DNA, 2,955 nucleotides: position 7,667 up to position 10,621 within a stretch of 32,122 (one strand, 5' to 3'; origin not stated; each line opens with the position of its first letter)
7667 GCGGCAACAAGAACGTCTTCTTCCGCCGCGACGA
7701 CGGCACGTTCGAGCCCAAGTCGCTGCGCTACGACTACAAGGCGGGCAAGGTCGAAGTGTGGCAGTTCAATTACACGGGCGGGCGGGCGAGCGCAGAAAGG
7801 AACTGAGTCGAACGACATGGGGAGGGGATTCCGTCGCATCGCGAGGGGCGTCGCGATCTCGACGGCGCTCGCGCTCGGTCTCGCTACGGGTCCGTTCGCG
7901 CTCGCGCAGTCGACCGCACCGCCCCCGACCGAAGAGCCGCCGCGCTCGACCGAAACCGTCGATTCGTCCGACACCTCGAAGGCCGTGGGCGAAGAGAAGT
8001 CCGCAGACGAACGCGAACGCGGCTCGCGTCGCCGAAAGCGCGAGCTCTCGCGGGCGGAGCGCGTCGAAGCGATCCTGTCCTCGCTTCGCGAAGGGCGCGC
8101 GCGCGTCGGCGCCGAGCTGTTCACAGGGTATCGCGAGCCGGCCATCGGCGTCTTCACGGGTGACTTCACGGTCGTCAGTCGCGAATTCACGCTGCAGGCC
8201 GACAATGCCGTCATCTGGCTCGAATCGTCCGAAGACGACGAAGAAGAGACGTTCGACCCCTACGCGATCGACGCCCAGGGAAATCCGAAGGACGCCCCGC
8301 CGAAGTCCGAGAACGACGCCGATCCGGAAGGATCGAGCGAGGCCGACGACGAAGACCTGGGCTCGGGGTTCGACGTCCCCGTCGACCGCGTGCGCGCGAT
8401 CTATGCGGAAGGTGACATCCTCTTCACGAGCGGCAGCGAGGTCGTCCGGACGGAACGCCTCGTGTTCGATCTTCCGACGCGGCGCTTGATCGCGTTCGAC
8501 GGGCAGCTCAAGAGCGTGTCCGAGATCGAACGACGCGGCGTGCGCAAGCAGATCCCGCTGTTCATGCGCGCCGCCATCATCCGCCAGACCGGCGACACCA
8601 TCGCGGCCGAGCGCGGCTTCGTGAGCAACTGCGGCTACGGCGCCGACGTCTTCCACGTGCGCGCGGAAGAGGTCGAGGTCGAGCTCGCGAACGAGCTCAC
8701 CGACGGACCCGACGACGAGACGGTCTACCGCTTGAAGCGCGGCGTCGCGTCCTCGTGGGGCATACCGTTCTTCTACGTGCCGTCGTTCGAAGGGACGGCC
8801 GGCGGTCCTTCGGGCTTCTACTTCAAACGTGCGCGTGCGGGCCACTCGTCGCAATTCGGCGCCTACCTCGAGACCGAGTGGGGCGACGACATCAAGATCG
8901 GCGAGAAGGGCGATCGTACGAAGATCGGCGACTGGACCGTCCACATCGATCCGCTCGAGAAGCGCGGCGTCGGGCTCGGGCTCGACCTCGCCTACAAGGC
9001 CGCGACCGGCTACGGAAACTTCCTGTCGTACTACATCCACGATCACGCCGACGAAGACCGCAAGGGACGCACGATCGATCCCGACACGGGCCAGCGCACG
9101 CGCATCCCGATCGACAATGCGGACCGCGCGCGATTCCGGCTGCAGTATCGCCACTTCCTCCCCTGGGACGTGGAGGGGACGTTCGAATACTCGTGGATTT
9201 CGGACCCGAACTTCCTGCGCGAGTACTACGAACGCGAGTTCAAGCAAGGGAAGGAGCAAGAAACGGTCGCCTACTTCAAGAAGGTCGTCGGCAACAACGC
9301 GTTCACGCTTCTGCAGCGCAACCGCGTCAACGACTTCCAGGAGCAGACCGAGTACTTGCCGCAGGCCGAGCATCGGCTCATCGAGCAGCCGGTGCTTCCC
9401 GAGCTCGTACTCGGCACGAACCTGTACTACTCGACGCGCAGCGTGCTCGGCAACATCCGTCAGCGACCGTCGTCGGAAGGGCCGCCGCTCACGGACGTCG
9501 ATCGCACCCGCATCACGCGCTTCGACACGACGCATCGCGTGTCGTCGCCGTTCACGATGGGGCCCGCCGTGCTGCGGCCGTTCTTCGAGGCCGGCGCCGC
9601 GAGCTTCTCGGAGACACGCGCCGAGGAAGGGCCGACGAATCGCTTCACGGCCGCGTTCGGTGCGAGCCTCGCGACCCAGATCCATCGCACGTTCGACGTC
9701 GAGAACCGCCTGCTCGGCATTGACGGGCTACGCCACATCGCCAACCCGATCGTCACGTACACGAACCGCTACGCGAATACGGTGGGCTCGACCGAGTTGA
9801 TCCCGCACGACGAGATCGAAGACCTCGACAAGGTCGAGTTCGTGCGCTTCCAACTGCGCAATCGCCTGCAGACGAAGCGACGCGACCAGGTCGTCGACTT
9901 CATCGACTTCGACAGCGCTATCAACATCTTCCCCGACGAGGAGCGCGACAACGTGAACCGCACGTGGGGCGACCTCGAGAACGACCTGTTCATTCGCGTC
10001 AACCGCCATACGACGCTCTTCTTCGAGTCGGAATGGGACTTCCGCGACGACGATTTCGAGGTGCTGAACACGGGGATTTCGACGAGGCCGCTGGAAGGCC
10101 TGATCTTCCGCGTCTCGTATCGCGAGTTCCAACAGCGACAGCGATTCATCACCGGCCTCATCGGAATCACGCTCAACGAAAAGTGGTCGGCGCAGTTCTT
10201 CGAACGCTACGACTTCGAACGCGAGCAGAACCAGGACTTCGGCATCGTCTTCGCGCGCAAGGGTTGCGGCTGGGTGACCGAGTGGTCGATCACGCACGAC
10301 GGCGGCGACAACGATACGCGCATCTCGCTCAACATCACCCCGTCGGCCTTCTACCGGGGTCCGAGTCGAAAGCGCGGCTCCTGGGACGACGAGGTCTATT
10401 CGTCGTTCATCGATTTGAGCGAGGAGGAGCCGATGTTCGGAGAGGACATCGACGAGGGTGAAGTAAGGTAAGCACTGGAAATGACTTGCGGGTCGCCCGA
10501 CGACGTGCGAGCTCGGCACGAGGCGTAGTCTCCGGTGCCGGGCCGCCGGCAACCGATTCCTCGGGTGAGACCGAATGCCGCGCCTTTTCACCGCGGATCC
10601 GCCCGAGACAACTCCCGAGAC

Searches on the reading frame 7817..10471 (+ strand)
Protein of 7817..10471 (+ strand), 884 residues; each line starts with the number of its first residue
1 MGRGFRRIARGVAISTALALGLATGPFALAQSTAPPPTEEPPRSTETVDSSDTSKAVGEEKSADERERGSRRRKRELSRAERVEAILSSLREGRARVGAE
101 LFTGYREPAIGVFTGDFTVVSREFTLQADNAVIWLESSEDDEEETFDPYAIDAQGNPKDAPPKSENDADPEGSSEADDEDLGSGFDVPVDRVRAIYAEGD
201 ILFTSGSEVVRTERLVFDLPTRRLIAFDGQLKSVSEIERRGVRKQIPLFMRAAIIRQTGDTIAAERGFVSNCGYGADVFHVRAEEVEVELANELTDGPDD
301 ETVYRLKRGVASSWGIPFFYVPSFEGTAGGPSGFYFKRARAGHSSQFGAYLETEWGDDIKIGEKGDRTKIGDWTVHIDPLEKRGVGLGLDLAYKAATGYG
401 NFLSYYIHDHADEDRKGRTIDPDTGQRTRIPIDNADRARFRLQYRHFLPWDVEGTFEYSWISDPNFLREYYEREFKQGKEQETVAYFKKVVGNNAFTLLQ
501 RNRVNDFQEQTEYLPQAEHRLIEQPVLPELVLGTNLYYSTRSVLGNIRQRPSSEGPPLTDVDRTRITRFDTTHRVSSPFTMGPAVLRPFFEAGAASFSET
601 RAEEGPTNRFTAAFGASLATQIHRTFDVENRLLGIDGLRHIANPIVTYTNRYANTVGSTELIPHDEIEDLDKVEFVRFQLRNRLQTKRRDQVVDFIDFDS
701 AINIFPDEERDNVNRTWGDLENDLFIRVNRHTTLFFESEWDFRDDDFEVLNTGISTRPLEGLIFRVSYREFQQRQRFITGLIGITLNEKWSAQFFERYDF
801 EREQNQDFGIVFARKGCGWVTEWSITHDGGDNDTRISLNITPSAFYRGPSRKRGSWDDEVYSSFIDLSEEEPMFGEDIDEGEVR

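Call 26: search_protein_families(library=pfam, proteins=[window:7817-10471:+], max_evalue=0.001)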
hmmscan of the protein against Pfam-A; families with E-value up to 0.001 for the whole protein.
window:7817-10471:+ (884 aa): 1 family
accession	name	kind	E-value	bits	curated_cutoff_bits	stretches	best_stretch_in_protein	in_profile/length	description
PF04453.20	LptD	-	1e-07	32.1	22.4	0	453-614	19-170/384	LPS transport system D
